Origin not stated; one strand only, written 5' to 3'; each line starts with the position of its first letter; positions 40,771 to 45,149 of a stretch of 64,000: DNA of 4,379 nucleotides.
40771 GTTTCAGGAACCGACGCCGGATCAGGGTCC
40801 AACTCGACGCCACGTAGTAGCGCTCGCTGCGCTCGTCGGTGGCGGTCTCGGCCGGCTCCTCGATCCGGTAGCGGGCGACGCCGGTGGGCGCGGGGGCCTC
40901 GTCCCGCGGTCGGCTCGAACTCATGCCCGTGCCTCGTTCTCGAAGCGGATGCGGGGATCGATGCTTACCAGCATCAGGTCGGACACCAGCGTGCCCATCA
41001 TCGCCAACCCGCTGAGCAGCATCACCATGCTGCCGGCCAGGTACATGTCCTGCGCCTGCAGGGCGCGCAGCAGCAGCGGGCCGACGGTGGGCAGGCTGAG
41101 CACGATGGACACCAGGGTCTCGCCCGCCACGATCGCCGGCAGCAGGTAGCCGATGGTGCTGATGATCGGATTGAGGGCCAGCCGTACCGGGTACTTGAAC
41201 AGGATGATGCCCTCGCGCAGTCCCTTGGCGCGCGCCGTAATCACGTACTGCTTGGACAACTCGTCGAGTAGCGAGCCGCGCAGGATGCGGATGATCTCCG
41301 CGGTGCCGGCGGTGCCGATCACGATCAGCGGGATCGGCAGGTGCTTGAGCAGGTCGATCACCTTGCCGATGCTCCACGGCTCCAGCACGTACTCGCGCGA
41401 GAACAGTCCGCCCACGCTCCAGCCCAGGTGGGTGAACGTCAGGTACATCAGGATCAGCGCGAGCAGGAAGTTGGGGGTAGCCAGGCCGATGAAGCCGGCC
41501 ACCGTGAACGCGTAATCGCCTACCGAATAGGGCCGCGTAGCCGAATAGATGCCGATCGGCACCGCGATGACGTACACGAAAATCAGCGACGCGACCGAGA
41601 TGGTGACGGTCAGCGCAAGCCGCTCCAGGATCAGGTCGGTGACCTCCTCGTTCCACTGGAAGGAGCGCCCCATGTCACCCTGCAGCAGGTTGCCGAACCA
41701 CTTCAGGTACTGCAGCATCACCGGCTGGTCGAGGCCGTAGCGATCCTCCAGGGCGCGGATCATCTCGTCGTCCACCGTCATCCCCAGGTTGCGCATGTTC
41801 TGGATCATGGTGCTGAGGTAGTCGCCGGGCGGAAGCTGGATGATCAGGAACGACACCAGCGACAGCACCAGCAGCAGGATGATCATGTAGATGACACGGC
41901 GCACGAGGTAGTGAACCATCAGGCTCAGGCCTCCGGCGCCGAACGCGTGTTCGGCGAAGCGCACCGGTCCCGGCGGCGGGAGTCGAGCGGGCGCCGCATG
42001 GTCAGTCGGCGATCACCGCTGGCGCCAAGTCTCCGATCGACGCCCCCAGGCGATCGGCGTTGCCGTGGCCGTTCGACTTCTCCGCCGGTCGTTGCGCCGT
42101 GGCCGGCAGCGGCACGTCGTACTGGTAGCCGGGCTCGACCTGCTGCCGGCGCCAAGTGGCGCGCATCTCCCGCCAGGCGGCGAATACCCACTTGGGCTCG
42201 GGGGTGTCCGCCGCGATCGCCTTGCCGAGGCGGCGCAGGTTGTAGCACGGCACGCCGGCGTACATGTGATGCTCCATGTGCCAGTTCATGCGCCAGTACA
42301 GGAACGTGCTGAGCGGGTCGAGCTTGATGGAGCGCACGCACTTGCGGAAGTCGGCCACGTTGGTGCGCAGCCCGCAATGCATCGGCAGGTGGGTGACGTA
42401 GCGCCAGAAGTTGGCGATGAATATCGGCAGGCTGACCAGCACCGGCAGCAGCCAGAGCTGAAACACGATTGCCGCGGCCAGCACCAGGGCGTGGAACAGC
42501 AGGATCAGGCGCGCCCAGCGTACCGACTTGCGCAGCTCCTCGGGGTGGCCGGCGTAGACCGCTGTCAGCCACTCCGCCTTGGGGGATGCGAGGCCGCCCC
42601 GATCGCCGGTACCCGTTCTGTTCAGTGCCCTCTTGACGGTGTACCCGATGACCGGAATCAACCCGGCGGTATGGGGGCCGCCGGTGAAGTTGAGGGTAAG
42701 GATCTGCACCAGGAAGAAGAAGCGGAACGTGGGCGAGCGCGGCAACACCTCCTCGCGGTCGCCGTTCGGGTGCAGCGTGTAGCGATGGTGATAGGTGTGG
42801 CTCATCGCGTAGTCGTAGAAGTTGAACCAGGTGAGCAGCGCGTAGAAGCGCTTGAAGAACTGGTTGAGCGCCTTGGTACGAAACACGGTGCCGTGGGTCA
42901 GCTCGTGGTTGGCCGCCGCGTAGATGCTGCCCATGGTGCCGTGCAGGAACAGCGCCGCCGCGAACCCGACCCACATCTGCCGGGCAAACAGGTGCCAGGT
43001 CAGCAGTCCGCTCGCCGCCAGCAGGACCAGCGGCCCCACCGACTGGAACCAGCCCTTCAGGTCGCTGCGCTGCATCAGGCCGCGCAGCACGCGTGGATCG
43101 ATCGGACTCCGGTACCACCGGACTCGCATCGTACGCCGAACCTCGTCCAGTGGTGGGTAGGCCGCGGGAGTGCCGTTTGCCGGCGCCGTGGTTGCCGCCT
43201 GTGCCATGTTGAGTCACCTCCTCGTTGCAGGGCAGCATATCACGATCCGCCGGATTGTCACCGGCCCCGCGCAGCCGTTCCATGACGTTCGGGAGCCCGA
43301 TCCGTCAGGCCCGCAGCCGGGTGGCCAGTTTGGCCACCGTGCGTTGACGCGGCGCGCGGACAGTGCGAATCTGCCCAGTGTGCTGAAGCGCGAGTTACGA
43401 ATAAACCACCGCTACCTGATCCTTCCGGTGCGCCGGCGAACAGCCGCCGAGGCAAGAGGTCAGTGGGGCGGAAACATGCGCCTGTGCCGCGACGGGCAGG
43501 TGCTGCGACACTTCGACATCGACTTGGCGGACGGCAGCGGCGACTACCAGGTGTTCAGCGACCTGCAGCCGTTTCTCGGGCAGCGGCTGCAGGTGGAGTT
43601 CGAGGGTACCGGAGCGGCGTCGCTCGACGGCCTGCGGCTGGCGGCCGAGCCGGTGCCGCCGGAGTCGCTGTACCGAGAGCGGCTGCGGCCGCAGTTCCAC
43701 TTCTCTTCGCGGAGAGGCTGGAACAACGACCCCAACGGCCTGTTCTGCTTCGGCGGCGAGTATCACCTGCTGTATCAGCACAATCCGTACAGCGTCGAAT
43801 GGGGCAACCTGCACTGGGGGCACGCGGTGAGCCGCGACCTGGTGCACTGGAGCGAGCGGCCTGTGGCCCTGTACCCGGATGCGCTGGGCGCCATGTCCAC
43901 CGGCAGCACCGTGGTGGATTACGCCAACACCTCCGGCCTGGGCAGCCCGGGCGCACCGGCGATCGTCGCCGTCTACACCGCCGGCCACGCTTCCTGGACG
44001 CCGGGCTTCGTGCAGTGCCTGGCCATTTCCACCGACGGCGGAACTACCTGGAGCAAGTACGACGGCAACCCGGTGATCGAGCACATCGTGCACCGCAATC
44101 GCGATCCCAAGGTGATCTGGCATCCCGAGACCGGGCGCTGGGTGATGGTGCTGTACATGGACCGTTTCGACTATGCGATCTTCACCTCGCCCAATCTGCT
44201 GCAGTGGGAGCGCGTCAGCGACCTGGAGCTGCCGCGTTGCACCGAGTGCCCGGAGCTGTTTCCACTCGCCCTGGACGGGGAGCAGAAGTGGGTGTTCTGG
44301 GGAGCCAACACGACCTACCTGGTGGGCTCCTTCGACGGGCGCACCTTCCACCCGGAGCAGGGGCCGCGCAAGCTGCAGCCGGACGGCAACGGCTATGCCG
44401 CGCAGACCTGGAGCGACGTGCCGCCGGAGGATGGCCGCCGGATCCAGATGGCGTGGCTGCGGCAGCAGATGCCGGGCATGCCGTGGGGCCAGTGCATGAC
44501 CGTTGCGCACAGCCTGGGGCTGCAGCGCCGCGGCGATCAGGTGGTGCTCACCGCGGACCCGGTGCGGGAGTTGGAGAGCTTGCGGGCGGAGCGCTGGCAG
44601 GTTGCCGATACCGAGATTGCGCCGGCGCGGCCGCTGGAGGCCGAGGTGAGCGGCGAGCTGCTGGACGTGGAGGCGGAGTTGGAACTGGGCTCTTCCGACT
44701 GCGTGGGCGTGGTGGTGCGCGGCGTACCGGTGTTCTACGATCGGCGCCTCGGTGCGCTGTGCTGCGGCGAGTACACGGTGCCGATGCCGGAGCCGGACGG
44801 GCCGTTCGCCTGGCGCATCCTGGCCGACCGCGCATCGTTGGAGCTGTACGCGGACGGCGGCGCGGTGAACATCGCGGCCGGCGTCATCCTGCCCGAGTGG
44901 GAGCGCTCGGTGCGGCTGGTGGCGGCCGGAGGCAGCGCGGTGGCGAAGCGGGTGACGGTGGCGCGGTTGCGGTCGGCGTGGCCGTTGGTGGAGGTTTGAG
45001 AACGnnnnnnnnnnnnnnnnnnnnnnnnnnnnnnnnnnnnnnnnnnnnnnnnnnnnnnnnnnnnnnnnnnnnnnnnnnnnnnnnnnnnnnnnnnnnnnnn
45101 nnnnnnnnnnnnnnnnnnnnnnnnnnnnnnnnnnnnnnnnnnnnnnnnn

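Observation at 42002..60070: Glycan-processing island unusually rich in Fe(II)/2-oxoglutarate dioxygenases (3x PhyH, 1x TauD/AtsK-like) together with GH32 x2, GH4, Gfo/Idh/MocA, cupin and ATPase-less Opp-like importers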

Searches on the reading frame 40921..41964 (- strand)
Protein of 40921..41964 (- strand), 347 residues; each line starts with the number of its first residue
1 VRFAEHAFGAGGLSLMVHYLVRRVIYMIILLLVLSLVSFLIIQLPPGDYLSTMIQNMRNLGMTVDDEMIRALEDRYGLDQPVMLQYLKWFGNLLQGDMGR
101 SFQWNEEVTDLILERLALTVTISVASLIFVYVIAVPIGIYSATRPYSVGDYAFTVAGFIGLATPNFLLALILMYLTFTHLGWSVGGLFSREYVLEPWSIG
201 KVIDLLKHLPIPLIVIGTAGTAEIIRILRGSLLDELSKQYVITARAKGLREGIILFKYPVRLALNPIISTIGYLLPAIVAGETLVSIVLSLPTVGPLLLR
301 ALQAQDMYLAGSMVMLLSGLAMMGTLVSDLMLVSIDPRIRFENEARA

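Call 5: search_protein_families(library=pfam, proteins=[window:40921-41964:-], max_evalue=0.001)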
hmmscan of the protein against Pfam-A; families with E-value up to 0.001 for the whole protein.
window:40921-41964:- (347 aa): 2 families
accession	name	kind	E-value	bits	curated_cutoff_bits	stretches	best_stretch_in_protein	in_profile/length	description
PF00528.27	BPD_transp_1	-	3.2e-21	76.4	26.4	1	134-340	1-183/184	Binding-protein-dependent transport system inner membrane component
PF19300.4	BPD_transp_1_N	-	1.4e-12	48.2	23.8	1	16-122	1-113/114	Binding-prot-dependent transport system membrane comp, N-term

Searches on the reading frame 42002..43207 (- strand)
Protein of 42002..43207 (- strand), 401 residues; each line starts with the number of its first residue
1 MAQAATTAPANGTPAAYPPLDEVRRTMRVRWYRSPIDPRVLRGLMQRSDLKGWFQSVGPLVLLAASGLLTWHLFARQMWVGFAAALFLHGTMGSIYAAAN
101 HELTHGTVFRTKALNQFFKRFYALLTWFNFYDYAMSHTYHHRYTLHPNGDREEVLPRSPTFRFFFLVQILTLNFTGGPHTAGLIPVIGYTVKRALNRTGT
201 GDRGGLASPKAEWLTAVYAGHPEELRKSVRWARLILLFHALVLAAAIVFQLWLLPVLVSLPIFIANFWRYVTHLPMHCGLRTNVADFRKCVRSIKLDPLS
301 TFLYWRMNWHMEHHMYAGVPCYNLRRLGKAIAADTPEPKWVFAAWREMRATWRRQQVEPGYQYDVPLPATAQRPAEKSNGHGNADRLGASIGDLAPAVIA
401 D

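Call 5: search_protein_families(library=pfam, proteins=[window:42002-43207:-], max_evalue=0.001)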
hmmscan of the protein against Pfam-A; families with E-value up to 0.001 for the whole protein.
window:42002-43207:- (401 aa): 1 family
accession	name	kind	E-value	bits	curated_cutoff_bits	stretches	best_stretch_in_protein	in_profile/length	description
PF00487.30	FA_desaturase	-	2.1e-24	87.1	29.7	1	79-341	3-248/253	Fatty acid desaturase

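Call 11: search_protein_families(library=ncbifam, proteins=[window:42002-43207:-], max_evalue=0.001)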
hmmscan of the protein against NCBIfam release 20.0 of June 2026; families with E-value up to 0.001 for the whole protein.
window:42002-43207:- (401 aa): 2 families
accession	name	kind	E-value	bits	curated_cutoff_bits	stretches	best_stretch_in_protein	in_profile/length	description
NF041365.1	GntB_guanitoxin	equivalog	2.9e-09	36.8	380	1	230-334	179-281/308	guanitoxin biosynthesis L-arginine gamma (S) hydroxylase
NF045688.1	BCarotHydoxCrtR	equivalog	0.00016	20.8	475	0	60-154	36-123/297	beta-carotene hydroxylase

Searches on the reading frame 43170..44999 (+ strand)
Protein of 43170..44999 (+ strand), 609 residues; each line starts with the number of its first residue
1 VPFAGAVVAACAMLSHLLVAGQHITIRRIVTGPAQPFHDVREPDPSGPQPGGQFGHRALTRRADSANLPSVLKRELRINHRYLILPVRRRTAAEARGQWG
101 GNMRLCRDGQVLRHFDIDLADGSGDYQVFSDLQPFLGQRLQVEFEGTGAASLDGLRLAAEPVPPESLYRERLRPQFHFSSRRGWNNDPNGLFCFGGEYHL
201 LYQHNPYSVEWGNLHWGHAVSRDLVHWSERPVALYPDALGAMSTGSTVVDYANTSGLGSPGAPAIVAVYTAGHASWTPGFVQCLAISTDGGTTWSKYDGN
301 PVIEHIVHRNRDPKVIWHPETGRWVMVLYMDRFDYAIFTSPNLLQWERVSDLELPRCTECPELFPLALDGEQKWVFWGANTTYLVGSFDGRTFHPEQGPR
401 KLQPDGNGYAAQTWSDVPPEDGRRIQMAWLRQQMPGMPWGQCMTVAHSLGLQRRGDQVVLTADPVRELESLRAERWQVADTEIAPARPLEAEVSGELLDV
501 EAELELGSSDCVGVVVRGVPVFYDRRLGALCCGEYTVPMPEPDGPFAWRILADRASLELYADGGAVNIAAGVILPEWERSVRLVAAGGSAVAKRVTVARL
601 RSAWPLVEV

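Call 5: search_protein_families(library=pfam, proteins=[window:43170-44999:+], max_evalue=0.001)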
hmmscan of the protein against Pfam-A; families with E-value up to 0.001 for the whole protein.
window:43170-44999:+ (609 aa): 2 families
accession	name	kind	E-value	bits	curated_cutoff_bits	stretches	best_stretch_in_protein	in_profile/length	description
PF00251.26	Glyco_hydro_32N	-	7.4e-61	206.8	22.1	1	177-459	1-304/307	Glycosyl hydrolases family 32 N-terminal domain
PF08244.19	Glyco_hydro_32C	-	1.7e-05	25.4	21.9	1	467-597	1-156/158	Glycosyl hydrolases family 32 C terminal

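Call 11: search_protein_families(library=ncbifam, proteins=[window:43476-44999:+], max_evalue=0.001)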
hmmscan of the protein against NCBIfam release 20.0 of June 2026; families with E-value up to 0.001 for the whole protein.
window:43476-44999:+ (507 aa): 2 families
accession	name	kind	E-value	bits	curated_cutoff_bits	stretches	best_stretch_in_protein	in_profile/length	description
TIGR01322.1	scrB_fam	subfamily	7.7e-37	127.1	356.4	1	67-379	10-340/447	sucrose-6-phosphate hydrolase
NF041092.1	beta-fruc_BfrA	equivalog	1.4e-35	123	900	1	70-372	2-304/433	beta-fructosidase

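Call 66: search_solved_structures(query=window:43170-44999:+, max_evalue=1e-10)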
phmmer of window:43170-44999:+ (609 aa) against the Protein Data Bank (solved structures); distinct sequences matched with E-value up to 1e-10: 32.
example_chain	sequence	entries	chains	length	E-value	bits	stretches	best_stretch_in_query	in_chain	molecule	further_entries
8i12_A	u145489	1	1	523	2.6e-58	201.1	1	170-518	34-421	Glycosyl hydrolase family 32 exo-inulinase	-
3rwk_X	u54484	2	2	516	1.1e-51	179.2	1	169-508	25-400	Inulinase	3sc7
1y4w_A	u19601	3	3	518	4.9e-48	167.2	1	168-474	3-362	exo-inulinase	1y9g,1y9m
3kf5_A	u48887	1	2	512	1.3e-46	162.5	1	170-451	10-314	Invertase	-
3kf3_A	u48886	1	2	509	1.4e-46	162.3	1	170-451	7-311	Invertase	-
3u75_A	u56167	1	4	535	6.2e-46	160.3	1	170-451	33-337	Fructofuranosidase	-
3u14_A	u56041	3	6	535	1.3e-45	159.1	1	170-451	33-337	Fructofuranosidase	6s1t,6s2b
9tdu_A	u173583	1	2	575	6.9e-42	146.9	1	166-367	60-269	Invertase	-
9tdx_A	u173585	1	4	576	6.9e-42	146.9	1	166-367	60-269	Invertase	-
9tdv_A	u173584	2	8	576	8.6e-41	143.3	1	166-367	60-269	Invertase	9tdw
8beq_A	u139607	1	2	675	1.2e-39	139.4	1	168-432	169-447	Fructofuranosidase from Rhodotorula dairenensis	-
8bes_A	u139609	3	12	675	1.5e-38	135.8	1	168-432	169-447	Beta-fructofuranosidase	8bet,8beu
6j0t_A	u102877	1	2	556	1.9e-37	132.2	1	173-353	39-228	Inulinase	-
4eqv_A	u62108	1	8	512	2.4e-36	128.6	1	173-474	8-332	Invertase 2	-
9h8i_A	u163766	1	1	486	2e-34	122.2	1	171-504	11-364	Endolevansase LevB1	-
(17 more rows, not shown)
